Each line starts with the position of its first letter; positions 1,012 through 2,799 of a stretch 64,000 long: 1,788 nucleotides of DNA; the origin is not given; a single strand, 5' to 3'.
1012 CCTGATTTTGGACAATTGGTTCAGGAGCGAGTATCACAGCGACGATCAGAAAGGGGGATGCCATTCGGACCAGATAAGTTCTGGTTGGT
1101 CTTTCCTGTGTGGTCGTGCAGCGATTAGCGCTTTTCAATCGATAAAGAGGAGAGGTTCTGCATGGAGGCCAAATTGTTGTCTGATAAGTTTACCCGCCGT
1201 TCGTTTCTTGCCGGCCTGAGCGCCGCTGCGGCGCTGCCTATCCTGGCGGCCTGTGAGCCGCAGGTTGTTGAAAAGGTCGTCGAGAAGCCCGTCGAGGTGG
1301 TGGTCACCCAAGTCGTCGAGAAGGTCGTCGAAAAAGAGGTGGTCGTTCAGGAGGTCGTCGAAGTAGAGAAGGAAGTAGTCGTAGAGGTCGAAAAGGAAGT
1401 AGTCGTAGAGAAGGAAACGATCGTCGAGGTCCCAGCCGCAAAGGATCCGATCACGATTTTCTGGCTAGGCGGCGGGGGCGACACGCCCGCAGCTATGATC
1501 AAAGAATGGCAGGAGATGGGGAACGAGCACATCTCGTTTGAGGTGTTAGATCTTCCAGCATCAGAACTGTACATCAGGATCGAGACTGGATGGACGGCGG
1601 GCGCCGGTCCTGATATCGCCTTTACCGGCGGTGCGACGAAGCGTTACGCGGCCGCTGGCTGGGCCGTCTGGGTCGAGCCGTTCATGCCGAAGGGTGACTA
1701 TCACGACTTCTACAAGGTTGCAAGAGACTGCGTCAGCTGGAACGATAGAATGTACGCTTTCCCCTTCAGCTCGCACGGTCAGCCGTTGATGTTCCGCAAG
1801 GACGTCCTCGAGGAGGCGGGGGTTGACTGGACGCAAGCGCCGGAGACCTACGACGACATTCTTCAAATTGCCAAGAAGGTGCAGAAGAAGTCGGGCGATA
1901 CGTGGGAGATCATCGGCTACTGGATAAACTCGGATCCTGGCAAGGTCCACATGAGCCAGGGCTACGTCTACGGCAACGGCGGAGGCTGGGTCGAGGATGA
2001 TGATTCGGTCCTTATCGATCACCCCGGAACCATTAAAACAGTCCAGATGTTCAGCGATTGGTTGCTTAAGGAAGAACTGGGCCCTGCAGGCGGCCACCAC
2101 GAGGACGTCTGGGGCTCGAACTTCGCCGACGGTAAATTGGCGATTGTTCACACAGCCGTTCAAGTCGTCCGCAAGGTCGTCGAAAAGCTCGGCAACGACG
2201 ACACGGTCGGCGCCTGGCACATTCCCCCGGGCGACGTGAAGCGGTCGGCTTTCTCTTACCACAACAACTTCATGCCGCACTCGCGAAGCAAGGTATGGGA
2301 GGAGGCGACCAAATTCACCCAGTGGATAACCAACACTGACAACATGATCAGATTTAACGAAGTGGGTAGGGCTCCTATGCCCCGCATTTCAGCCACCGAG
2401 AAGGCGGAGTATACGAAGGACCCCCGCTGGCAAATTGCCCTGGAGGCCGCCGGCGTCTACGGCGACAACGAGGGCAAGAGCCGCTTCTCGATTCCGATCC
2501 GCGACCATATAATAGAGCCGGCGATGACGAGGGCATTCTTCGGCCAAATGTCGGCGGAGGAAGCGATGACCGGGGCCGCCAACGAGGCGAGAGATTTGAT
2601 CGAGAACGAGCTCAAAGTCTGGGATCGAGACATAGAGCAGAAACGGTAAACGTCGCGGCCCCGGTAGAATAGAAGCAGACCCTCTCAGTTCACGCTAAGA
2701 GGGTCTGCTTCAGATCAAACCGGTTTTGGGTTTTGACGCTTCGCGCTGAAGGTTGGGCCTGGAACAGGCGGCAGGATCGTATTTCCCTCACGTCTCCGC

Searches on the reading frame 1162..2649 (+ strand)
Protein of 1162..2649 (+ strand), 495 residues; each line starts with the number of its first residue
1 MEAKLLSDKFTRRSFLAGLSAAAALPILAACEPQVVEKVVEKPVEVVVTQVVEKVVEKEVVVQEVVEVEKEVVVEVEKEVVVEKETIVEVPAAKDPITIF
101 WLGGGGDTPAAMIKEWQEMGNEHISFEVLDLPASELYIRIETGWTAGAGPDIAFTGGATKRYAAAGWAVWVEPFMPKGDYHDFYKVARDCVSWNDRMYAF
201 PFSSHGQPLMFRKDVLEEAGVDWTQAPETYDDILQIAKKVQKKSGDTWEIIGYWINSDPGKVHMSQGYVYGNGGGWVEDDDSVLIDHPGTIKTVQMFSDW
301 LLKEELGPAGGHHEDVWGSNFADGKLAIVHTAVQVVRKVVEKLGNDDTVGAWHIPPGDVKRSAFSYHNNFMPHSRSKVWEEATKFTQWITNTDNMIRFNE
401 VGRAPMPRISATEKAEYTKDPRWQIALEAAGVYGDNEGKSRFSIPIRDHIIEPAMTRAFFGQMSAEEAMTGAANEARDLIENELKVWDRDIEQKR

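Call 90: search_protein_families(library=pfam, proteins=[window:1162-2649:+], max_evalue=0.00001)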
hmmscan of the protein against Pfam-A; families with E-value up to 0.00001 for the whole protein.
window:1162-2649:+ (495 aa): 1 family
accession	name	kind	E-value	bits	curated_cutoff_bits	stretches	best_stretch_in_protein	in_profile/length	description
PF13416.11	SBP_bac_8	-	6.9e-16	59.3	27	1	111-421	1-275/279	Bacterial extracellular solute-binding protein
